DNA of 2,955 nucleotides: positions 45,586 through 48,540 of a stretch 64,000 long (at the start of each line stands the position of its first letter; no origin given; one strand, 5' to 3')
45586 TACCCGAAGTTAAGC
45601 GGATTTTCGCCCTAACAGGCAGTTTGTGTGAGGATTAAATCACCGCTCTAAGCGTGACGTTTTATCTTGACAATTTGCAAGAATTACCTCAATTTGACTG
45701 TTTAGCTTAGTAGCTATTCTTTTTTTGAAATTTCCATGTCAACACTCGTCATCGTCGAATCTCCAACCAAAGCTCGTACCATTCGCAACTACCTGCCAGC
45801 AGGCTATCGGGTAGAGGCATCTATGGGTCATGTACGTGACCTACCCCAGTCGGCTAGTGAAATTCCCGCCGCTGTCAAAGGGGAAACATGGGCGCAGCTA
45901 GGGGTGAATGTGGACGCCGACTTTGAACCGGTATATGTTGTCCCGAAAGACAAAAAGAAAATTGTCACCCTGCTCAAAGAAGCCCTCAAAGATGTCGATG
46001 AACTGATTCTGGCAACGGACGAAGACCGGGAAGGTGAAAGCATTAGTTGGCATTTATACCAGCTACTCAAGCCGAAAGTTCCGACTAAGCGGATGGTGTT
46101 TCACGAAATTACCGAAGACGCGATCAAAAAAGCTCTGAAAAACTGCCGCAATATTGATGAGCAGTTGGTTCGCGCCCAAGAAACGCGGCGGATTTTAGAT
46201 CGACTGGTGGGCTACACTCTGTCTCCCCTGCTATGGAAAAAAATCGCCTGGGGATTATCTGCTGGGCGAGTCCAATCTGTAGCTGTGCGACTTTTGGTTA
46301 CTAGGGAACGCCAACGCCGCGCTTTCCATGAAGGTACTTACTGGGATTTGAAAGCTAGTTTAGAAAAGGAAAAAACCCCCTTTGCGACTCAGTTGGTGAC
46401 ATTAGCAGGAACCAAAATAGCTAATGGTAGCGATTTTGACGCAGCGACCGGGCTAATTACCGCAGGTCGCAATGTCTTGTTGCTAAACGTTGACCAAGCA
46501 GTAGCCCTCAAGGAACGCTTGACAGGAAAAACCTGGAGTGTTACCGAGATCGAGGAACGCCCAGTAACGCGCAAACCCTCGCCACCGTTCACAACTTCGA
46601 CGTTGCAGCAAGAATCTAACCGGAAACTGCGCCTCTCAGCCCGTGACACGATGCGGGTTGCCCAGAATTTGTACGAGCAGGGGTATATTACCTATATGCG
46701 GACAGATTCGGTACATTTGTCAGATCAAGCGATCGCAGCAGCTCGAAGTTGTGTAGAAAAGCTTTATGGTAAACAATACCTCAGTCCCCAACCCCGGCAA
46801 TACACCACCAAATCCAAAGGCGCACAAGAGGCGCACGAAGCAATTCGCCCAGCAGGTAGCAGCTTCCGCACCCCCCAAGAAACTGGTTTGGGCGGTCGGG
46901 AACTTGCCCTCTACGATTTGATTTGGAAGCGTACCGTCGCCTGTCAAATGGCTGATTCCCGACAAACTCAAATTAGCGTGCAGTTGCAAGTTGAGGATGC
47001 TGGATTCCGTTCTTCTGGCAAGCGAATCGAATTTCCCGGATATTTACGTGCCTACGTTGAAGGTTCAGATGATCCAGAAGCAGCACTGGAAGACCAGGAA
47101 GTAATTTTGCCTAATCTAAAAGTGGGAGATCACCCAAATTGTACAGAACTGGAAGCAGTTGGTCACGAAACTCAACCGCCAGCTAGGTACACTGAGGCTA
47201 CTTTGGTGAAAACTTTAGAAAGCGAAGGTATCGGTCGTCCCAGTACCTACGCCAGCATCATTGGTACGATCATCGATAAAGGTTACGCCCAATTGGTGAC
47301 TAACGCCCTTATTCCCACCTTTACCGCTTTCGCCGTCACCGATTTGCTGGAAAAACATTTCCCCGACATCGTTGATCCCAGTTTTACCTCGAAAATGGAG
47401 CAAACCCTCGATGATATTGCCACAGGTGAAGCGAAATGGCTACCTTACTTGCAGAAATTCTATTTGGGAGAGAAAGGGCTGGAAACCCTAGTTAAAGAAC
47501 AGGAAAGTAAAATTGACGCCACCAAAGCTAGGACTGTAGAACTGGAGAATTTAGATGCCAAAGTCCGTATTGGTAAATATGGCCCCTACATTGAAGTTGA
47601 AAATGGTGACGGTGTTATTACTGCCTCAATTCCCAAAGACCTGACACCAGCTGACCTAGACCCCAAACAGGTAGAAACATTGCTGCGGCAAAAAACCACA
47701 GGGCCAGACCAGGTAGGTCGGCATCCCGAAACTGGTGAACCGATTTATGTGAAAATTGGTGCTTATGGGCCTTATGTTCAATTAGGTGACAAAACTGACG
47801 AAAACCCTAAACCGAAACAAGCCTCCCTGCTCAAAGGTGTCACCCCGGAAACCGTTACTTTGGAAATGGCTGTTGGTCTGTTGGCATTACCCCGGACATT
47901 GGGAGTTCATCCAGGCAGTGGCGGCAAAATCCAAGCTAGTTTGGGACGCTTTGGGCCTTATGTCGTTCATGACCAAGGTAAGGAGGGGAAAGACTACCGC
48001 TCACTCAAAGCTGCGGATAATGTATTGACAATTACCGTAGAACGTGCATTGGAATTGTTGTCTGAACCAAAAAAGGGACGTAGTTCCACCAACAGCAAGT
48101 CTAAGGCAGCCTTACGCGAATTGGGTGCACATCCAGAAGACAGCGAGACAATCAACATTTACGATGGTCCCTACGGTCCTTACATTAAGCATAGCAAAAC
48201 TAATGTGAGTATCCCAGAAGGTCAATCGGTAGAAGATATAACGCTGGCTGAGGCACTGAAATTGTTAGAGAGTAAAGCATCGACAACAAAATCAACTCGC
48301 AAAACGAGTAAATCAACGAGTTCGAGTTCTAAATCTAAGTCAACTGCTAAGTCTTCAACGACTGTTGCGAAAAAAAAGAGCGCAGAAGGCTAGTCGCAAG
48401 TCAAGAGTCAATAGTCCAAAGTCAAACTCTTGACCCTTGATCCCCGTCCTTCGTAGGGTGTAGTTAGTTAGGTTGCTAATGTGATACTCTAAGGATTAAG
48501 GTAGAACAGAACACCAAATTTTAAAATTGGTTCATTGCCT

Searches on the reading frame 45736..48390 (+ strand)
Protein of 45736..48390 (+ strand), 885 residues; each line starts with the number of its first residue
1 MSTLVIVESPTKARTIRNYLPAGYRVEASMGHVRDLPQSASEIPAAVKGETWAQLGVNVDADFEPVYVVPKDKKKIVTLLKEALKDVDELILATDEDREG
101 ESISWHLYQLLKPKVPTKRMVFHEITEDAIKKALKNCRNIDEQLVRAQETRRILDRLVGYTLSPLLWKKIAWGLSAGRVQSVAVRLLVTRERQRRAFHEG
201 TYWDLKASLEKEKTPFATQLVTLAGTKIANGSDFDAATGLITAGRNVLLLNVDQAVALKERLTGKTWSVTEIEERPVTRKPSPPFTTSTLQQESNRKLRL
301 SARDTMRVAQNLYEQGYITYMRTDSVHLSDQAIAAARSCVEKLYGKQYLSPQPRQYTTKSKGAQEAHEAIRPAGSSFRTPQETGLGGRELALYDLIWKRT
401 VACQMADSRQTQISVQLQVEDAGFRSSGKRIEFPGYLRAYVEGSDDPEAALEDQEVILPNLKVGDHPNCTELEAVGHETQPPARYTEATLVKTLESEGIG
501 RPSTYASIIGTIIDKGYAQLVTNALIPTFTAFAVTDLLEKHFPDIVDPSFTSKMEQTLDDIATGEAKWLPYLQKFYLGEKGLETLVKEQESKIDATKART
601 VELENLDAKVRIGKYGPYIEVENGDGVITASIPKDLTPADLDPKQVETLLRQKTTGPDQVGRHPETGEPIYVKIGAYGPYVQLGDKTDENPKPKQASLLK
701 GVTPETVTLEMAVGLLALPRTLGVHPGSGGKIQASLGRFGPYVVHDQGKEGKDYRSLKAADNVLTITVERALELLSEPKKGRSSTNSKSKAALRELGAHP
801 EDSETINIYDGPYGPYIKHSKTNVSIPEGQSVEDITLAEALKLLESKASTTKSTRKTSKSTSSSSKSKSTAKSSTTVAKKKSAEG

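Call 34: search_protein_families(library=padloc, proteins=[window:45736-48390:+], max_evalue=0.00001)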
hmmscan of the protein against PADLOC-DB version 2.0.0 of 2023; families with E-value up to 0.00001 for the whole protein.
window:45736-48390:+ (885 aa): 1 family
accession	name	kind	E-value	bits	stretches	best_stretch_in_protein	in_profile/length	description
PDLC02865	DpdF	-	2.4e-25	86.4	1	22-405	56-443/1499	DpdF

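Call 73: search_protein_families(library=pfam, proteins=[window:45736-48390:+], max_evalue=0.01)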
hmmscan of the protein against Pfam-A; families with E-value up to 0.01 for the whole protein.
window:45736-48390:+ (885 aa): 4 families
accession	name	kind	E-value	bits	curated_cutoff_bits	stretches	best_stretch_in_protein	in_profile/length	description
PF01131.25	Topoisom_bac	-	9.1e-119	397.5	35.1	1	140-572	2-410/411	DNA topoisomerase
PF13368.11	Toprim_C_rpt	-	2.8e-65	216.5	22.3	4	799-851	1-53/57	Topoisomerase C-terminal repeat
PF01751.28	Toprim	-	1.2e-22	80.3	23.1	1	3-125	1-96/96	Toprim domain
PF13662.12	Toprim_4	-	0.0072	17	25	0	73-114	36-78/85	Toprim domain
